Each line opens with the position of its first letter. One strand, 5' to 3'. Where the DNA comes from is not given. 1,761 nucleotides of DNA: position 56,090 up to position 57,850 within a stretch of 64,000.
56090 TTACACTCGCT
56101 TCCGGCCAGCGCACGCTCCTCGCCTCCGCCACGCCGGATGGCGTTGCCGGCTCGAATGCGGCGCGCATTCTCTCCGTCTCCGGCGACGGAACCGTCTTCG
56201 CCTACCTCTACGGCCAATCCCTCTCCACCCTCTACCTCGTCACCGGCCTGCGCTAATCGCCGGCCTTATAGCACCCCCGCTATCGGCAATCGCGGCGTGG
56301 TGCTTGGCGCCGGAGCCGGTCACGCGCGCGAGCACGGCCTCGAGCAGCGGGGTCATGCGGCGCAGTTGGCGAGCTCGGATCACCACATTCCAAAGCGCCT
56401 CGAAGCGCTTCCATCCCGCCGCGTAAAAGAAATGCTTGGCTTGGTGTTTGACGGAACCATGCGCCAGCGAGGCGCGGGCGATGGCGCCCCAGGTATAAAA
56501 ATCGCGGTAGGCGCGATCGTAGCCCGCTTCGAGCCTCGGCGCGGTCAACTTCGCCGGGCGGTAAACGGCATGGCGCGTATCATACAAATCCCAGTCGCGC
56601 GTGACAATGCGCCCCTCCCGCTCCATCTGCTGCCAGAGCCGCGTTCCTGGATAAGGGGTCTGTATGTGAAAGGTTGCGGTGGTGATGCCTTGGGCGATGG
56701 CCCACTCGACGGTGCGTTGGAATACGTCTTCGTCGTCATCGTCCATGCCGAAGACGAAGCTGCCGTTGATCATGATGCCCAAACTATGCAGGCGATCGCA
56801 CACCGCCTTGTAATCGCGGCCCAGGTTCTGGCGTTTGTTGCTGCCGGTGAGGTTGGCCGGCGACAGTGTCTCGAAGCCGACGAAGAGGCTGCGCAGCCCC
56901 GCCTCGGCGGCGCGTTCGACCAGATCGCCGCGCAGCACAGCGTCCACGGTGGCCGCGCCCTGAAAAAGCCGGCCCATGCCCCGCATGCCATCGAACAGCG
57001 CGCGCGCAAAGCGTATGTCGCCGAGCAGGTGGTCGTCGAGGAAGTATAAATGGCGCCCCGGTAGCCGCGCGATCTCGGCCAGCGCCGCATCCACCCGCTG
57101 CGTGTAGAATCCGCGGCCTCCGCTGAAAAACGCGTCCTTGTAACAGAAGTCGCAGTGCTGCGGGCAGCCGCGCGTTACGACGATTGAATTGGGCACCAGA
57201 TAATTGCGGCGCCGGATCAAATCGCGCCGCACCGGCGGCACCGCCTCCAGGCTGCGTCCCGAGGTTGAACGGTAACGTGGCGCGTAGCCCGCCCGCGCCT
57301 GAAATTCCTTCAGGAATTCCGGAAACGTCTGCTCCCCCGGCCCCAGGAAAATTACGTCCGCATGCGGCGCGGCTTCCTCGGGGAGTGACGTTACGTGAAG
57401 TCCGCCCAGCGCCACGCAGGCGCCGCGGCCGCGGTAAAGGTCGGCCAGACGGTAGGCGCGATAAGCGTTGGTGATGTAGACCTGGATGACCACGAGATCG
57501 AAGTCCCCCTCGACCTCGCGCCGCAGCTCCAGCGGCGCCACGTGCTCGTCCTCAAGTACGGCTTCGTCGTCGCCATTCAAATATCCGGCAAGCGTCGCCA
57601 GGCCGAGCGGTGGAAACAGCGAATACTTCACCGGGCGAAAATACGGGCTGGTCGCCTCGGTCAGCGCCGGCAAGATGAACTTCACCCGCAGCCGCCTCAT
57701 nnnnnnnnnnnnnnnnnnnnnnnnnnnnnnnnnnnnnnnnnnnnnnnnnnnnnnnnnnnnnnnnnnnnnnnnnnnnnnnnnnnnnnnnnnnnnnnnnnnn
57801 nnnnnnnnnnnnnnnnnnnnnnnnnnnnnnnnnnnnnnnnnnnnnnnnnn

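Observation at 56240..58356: cis-prenyltransferase (uppS-type) translationally coupled to a B12-binding radical SAM enzyme, outside the canonical uppS neighbourhood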

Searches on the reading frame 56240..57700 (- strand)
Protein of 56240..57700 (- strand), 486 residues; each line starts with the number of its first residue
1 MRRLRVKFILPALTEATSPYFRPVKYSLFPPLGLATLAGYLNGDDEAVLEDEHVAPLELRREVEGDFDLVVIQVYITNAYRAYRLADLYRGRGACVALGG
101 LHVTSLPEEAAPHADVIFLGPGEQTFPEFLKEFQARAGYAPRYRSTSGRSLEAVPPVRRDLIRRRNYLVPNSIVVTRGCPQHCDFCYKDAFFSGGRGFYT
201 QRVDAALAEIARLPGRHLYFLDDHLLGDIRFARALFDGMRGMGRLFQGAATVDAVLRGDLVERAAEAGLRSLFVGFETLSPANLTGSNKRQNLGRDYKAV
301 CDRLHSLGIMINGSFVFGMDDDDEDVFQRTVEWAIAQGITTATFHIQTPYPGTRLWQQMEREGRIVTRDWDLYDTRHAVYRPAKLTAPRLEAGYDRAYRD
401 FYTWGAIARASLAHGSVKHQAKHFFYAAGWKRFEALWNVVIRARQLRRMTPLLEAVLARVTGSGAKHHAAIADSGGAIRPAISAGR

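Call 4: search_protein_families(library=pfam, proteins=[window:56240-57700:-], max_evalue=0.01)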
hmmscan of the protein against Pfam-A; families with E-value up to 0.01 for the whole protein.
window:56240-57700:- (486 aa): 2 families
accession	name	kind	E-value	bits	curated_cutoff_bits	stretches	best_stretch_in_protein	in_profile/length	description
PF02310.24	B12-binding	-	3.1e-11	43.6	32.1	1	28-129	11-120/121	B12 binding domain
PF04055.27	Radical_SAM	-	3.9e-10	40.6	29.5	1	173-333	1-165/166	Radical SAM superfamily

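Call 5: search_protein_families(library=ncbifam, proteins=[window:56240-57700:-], max_evalue=0.01)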
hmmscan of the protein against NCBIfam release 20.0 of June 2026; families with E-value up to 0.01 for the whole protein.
window:56240-57700:- (486 aa): 13 families
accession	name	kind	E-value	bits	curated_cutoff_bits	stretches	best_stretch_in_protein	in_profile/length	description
TIGR04367.1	HpnR_B12_rSAM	equivalog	1.4e-23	83.2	650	1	149-388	160-399/490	hopanoid C-3 methylase HpnR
TIGR03471.1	HpnJ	equivalog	8.2e-22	77.7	577.6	1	172-400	199-431/472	hopanoid biosynthesis associated radical SAM protein HpnJ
TIGR02026.1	BchE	equivalog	1e-16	60.9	481.35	1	174-418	198-444/497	magnesium-protoporphyrin IX monomethyl ester anaerobic oxidative cyclase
NF050148.1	rSAM_ApyD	equivalog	4.8e-13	48.4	750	1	175-360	204-394/645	RiPP biosynthesis radical SAM protein ApyD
TIGR04013.1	B12_SAM_MJ_1487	hypoth_equivalog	2.6e-12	46.3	251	1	68-188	45-169/382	TIGR04013 family B12-binding domain/radical SAM domain-containing protein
NF038361.1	rSAM_Sden_1168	equivalog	5.5e-09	35.1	575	1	173-392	285-506/560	Sden_1168 family B12-binding radical SAM P-methyltransferase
NF033070.1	rSAM_AprD4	equivalog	3.7e-07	29.4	500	1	122-391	144-421/456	AprD4 family radical SAM diol-dehydratase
TIGR04434.1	rSAM_Pput_1520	hypoth_equivalog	7.1e-07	28.1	550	1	229-306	322-400/515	B12-binding domain/radical SAM domain-containing protein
NF033712.0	B12_rSAM_KedN5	subfamily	4.4e-06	25.2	700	0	176-330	201-363/624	KedN5 family methylcobalamin-dependent radical SAM C-methyltransferase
TIGR04072.2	rSAM_ladder_B12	equivalog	8.4e-06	24.7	360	1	92-372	97-384/443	lipid biosynthesis B12-binding/radical SAM protein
TIGR04295.1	B12_rSAM_oligo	hypoth_equivalog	9.6e-06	24.5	400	1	175-358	205-383/422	TIGR04295 family B12-binding domain-containing radical SAM protein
TIGR04014.1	B12_SAM_MJ_0865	equivalog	3.1e-05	23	360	0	271-358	271-357/434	methyl-coenzyme M reductase glutamine C-methyltransferase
TIGR04479.1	bcpD_PhpK_rSAM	subfamily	0.00012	20.6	600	1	171-333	242-405/504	PhpK family radical SAM P-methyltransferase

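Call 6: find_homologous_proteins(query=window:56240-57700:-, max_evalue=1e-10)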
Query window:56240-57700:- (486 aa): 8000 proteins with E <= 1e-10 among 8000 candidates; the best 120 are listed.
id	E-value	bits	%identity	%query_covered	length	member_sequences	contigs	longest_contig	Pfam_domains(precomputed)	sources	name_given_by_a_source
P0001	0.0e+0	1104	100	99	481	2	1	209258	PF04055.28,PF02310.25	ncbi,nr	ncbi:MAG TPA: radical SAM protein [Terriglobales bacterium]|nr:radical SAM protein [Terriglobales ba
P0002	1.5e-294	995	92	97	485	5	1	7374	PF04055.28,PF02310.25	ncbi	ncbi:MAG TPA: radical SAM protein, partial [Terriglobales bacterium]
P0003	1.4e-259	880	84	95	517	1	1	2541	PF04055.28,PF02310.25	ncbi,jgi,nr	ncbi:MAG TPA: radical SAM protein [Candidatus Acidoferrales bacterium]|nr:radical SAM protein [Candi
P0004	7.0e-254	861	82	94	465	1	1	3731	PF04055.28,PF02310.25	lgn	-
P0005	2.4e-250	849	82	94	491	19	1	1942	PF04055.28,PF02310.25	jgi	jgi:radical SAM superfamily enzyme YgiQ (UPF0313 family)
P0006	3.1e-250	849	78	100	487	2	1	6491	PF04055.28,PF02310.25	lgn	-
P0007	2.9e-248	843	81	96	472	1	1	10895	PF04055.28,PF02310.25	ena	-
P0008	8.2e-248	841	78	99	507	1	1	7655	PF04055.28,PF02310.25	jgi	-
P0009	9.3e-248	841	80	96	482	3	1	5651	PF04055.28,PF02310.25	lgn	-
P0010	1.5e-247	840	78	100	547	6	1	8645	PF04055.28,PF02310.25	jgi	jgi:radical SAM superfamily enzyme YgiQ (UPF0313 family)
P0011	1.8e-247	840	78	98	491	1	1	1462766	PF04055.28,PF02310.25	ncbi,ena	-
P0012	2.9e-247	839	78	98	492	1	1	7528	PF04055.28,PF02310.25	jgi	jgi:radical SAM superfamily enzyme YgiQ (UPF0313 family)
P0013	3.5e-247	839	78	98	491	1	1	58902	PF04055.28,PF02310.25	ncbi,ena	-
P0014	3.8e-247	839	76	99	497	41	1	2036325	PF04055.28,PF02310.25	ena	-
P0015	4.9e-247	838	78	95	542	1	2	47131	PF04055.28,PF02310.25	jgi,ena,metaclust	metaclust:\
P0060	4.7e-244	829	79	95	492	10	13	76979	PF04055.28,PF02310.25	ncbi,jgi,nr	ncbi:MAG TPA: radical SAM protein [Stellaceae bacterium]|jgi:radical SAM superfamily enzyme YgiQ (UP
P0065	5.8e-244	828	79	96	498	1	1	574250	PF04055.28,PF02310.25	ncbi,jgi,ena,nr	ncbi:MAG TPA: radical SAM protein [Vicinamibacterales bacterium]|nr:radical SAM protein [Vicinamibac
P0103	4.9e-243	825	79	95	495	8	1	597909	PF04055.28,PF02310.25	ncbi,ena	-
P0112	6.5e-243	825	77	95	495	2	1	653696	PF04055.28,PF02310.25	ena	-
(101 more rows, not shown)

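Call 7: find_encoding_contigs(protein=P0060, flank=8000, max_places=4)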
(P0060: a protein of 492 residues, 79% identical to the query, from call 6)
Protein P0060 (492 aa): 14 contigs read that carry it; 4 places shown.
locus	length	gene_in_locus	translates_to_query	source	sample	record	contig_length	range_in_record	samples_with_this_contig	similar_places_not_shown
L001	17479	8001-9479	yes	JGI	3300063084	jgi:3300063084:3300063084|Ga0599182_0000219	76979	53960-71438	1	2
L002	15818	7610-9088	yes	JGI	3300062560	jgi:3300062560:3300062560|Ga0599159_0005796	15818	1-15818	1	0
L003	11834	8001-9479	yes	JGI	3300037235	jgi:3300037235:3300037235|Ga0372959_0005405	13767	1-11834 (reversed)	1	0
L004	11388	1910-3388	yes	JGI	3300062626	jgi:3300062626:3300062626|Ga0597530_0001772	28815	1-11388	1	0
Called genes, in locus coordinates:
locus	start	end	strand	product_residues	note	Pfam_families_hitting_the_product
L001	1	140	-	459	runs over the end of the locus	PF06751:EutB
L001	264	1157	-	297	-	-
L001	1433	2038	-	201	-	-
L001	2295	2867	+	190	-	-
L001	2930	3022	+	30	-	-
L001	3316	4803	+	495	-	-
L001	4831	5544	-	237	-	PF02525:Flavodoxin_2, PF03358:FMN_red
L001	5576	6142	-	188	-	PF02397:Bac_transf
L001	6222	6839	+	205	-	-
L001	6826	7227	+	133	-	PF12840:HTH_20 (weak), PF13601:HTH_34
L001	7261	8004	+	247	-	PF01255:Prenyltransf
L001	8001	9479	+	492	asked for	PF02310:B12-binding (weak), PF04055:Radical_SAM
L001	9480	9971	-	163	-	PF11937:DUF3455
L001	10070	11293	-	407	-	PF01717:Meth_synt_2 (faint)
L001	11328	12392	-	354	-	PF13505:OMP_b-brl, PF01617:Surface_Ag_2 (faint), PF00691:OmpA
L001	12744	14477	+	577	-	PF00920:ILVD_EDD_N, PF24877:ILV_EDD_C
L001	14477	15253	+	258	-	PF03328:HpcH_HpaI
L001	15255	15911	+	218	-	PF04299:FMN_bind_2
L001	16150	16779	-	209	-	PF10098:DUF2336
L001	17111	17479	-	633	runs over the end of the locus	PF00005:ABC_tran, PF02463:SMC_N (faint), PF13555:AAA_29 (faint), PF13521:AAA_28 (faint), PF12848:ABC_tran_Xtn, PF00005:ABC_tran, PF13304:AAA_21, PF16326:ABC_tran_CTD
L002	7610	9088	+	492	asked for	PF02310:B12-binding (weak), PF04055:Radical_SAM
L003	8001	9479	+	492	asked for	PF02310:B12-binding (weak), PF04055:Radical_SAM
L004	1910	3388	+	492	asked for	PF02310:B12-binding (weak), PF04055:Radical_SAM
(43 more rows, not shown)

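Call 8: find_encoding_contigs(protein=P0065, flank=8000, max_places=3)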
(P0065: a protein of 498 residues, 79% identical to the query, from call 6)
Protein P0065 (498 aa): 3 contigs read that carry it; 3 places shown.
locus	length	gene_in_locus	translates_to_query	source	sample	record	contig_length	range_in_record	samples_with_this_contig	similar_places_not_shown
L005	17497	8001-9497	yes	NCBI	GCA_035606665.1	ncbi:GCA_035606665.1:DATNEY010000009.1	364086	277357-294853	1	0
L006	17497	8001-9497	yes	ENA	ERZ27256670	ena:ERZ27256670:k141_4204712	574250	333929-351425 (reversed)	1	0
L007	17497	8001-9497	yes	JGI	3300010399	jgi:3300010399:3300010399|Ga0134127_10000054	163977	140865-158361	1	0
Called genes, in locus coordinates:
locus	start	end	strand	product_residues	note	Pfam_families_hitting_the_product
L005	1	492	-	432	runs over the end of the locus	PF08534:Redoxin (faint), PF00085:Thioredoxin (faint)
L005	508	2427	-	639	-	PF11412:DsbD_N, PF02683:DsbD_TM, PF03190:Thioredox_DsbH (weak), PF13098:Thioredoxin_2, PF13899:Thioredoxin_7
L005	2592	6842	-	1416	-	PF22148:Fervidolysin_NPro-like, PF06832:BiPBP_C (faint), PF00082:Peptidase_S8, PF14041:Lipoprotein_21 (faint), PF17957:Big_7, PF22633:F5_F8_type_C_2 (faint), PF17957:Big_7, PF00754:F5_F8_type_C (weak)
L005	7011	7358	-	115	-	-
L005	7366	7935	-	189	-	PF02397:Bac_transf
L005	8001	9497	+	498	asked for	PF02310:B12-binding, PF04055:Radical_SAM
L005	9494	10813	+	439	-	PF02321:OEP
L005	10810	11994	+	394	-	-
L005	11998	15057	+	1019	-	PF00873:ACR_tran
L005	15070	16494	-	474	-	PF00144:Beta-lactamase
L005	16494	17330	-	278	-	PF00089:Trypsin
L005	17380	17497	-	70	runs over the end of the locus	-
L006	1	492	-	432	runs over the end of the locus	PF08534:Redoxin (faint), PF00085:Thioredoxin (faint)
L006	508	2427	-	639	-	PF11412:DsbD_N, PF02683:DsbD_TM, PF03190:Thioredox_DsbH (weak), PF13098:Thioredoxin_2, PF13899:Thioredoxin_7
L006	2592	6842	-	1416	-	PF22148:Fervidolysin_NPro-like, PF06832:BiPBP_C (faint), PF00082:Peptidase_S8, PF14041:Lipoprotein_21 (faint), PF17957:Big_7, PF22633:F5_F8_type_C_2 (faint), PF17957:Big_7, PF00754:F5_F8_type_C (weak)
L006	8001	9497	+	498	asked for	PF02310:B12-binding, PF04055:Radical_SAM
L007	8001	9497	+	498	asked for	PF02310:B12-binding, PF04055:Radical_SAM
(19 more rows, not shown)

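Call 9: find_encoding_contigs(protein=P0001, flank=10000, max_places=2)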
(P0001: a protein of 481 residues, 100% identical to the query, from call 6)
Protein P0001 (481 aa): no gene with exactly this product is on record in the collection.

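Call 11: search_solved_structures(query=window:56240-57700:-, max_evalue=0.001)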
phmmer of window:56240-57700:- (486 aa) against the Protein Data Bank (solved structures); distinct sequences matched with E-value up to 0.001: 1.
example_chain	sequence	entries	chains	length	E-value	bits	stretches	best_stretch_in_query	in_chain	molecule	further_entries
6fd2_B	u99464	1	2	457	2e-06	30.1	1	121-391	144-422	Putative apramycin biosynthetic oxidoreductase 4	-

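Call 13: find_related_loci(query=A1, collection=genome_contigs, flank=8000)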
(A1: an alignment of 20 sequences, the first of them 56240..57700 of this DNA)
Query A1 (486 aa) in genome_contigs; peptide patterns used: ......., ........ (x = any residue, [..] = any of these).
600 stretches matched a pattern (row limit reached: there are more); 581 encode a relative of the query (tblastn E <= 1e-3); the best 80 are kept; 80 distinct loci.
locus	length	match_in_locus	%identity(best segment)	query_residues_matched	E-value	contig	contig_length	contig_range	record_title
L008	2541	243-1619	84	2-461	0e+0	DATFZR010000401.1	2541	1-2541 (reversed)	MAG TPA_asm: Candidatus Acidiferrales bacterium isolate SMAG_U9574 k141_47694, whole genome shotgun sequence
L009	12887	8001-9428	77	2-475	0e+0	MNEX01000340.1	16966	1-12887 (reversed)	MAG: Acidobacteria bacterium 13_1_40CM_65_14 13_1_40cm_scaffold_7328, whole genome shotgun sequence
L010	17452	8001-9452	75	1-485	0e+0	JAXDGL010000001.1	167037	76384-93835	MAG: Thermoanaerobaculia bacterium isolate BP_50 scaffold_926188, whole genome shotgun sequence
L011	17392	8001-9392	78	1-469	0e+0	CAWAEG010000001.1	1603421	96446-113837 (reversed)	MAG: uncultured Acidobacteriota bacterium isolate MFD00962.bin.1.162 genome assembly, contig: contig_11024, whole genome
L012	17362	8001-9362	80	4-461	0e+0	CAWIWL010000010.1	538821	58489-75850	MAG: uncultured Acidobacteriota bacterium isolate MFD04850.bin.1.225 genome assembly, contig: contig_20471, whole genome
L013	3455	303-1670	80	2-462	0e+0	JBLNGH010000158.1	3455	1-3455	MAG: Acidobacteriota bacterium isolate MAG25 PRJNA1068274_bin3_renamed_157, whole genome shotgun sequence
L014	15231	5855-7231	79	2-465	0e+0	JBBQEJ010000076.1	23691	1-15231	MAG: Vicinamibacterales bacterium isolate Co_metawrap_1112 Cmw_1112_k141_21876134_length_23691_cov_13.9710, whole genome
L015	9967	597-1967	78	1-462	0e+0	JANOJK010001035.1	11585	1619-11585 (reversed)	MAG: Acidobacteriota bacterium isolate SOY_6_C_metabat_75 SOY_6_C_k141_2944772, whole genome shotgun sequence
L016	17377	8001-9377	78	2-465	0e+0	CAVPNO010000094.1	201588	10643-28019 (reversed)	MAG: uncultured Acidobacteriota bacterium isolate MFD10071.bin.2.55 genome assembly, contig: contig_50781, whole genome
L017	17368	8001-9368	78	1-461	0e+0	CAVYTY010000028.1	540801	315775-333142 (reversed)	MAG: uncultured Acidobacteriota bacterium isolate MFD05567.bin.2.47 genome assembly, contig: contig_823, whole genome sh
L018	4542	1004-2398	76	1-470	0e+0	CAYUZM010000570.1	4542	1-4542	MAG TPA_asm: uncultured Solibacteraceae bacterium isolate SRP302447_co4_295 genome assembly, contig: NODE_53414_length_4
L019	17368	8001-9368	79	4-464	0e+0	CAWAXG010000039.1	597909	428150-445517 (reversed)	MAG: uncultured Acidobacteriota bacterium isolate MFD05567.bin.1.264 genome assembly, contig: contig_35120, whole genome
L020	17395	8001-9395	77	1-470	0e+0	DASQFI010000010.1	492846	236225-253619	MAG TPA_asm: Vicinamibacterales bacterium isolate SMAG_U11776 k141_911144, whole genome shotgun sequence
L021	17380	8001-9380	77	2-466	0e+0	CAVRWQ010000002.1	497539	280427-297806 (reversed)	MAG: uncultured Acidobacteriota bacterium isolate MFD06229.bin.2.89 genome assembly, contig: contig_16796, whole genome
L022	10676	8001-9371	78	4-465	0e+0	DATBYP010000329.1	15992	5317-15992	MAG TPA_asm: Candidatus Acidoferrum sp. isolate SMAG_U7596 k141_2218413, whole genome shotgun sequence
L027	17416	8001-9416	75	2-478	0e+0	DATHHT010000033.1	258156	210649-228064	MAG TPA_asm: Terracidiphilus sp. isolate SMAG_U12507 k141_338445, whole genome shotgun sequence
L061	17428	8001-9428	73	4-486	0e+0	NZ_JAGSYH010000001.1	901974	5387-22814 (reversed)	Acidicapsa dinghuensis strain 4GSKX scaffold1_size901974, whole genome shotgun sequence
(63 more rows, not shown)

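Call 18: search_protein_representatives(protein=window:56240-57700:-)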
Query: 486 residues. Proteins with E-value up to 0.001 (for the whole library): 21725; up to 1e-10: 8105; up to 1e-30: 1553. The best 150 are listed.
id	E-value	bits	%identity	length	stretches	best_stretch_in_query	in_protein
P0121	4.7e-243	823.7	79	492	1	2-465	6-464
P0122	2.1e-130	452.2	66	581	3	9-238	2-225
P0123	1.4e-125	436.2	64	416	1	4-356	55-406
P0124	6.5e-125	434.0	60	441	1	66-416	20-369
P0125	3.6e-124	431.6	48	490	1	3-462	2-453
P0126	4.1e-122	424.8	64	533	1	162-459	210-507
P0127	4.2e-115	401.7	66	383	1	103-383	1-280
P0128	1.0e-113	397.1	67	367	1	178-432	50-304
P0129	3.3e-111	388.8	74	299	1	5-257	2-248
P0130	4.2e-111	388.5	85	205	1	155-356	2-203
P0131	6.6e-106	371.4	62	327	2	44-239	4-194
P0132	1.2e-105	370.5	70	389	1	4-267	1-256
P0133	4.9e-102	358.6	68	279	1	143-395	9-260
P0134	4.5e-101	355.4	56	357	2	288-457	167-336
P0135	7.5e-101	354.7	62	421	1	63-363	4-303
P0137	3.7e-98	345.8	41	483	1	5-465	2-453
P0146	6.6e-92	325.2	41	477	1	4-440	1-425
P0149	7.5e-88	311.8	40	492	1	22-451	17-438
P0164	1.0e-78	281.7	39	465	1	23-438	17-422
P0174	9.0e-74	265.4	36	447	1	25-418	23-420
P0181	1.1e-71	258.4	35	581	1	22-429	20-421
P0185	9.4e-71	255.4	37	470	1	6-409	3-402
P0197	1.7e-69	251.3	39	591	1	22-408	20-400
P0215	4.2e-66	240.1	34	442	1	5-410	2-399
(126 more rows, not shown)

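Call 21: find_encoding_contigs(protein=P0103, flank=6000, max_places=1)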
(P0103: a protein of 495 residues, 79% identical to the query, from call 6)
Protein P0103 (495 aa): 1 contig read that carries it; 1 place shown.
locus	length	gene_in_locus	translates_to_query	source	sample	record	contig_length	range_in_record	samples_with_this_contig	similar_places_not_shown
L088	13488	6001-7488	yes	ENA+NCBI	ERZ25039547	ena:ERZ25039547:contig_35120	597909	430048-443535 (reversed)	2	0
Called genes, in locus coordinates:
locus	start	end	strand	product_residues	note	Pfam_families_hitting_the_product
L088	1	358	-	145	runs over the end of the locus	-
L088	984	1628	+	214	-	PF07676:PD40 (faint)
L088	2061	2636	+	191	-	PF26549:Tricorn_N, PF07676:PD40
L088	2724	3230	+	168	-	-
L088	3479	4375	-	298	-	PF00030:Crystall, PF03995:Inhibitor_I36 (faint), PF00030:Crystall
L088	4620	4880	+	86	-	-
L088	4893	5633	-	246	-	-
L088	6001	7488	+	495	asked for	PF02310:B12-binding, PF04055:Radical_SAM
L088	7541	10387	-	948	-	PF23500:DUF7133, PF13646:HEAT_2 (faint), PF00034:Cytochrom_C (weak), PF13442:Cytochrome_CBB3 (faint), PF00754:F5_F8_type_C (weak)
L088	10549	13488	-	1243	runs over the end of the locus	PF13620:CarboxypepD_reg, PF13715:CarbopepD_reg_2 (weak), PF25183:OMP_b-brl_4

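Call 22: find_encoding_contigs(protein=P0014, flank=6000, max_places=1)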
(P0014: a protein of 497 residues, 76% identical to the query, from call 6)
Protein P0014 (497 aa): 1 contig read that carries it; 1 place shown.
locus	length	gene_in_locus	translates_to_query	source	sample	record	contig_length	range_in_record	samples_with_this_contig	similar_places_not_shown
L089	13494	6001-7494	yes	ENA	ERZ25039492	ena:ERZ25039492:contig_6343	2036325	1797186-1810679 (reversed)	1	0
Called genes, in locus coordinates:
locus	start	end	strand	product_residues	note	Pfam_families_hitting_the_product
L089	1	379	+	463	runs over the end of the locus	-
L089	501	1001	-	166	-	PF14534:DUF4440, PF12680:SnoaL_2 (faint)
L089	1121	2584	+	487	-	PF00675:Peptidase_M16, PF05193:Peptidase_M16_C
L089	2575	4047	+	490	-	PF00675:Peptidase_M16, PF05193:Peptidase_M16_C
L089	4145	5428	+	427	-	PF13606:Ank_3 (faint), PF12796:Ank_2 (weak), PF00023:Ank (weak), PF12796:Ank_2, PF13637:Ank_4 (weak), PF13857:Ank_5 (weak), PF00023:Ank (weak)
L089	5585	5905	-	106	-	-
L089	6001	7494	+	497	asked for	PF02310:B12-binding, PF04055:Radical_SAM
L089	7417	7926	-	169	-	PF04191:PEMT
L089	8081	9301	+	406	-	PF08450:SGL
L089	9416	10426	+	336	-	PF01408:GFO_IDH_MocA, PF02894:GFO_IDH_MocA_C, PF22725:GFO_IDH_MocA_C3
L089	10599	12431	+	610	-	-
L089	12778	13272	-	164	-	PF09349:OHCU_decarbox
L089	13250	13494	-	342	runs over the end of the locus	PF03561:Allantoicase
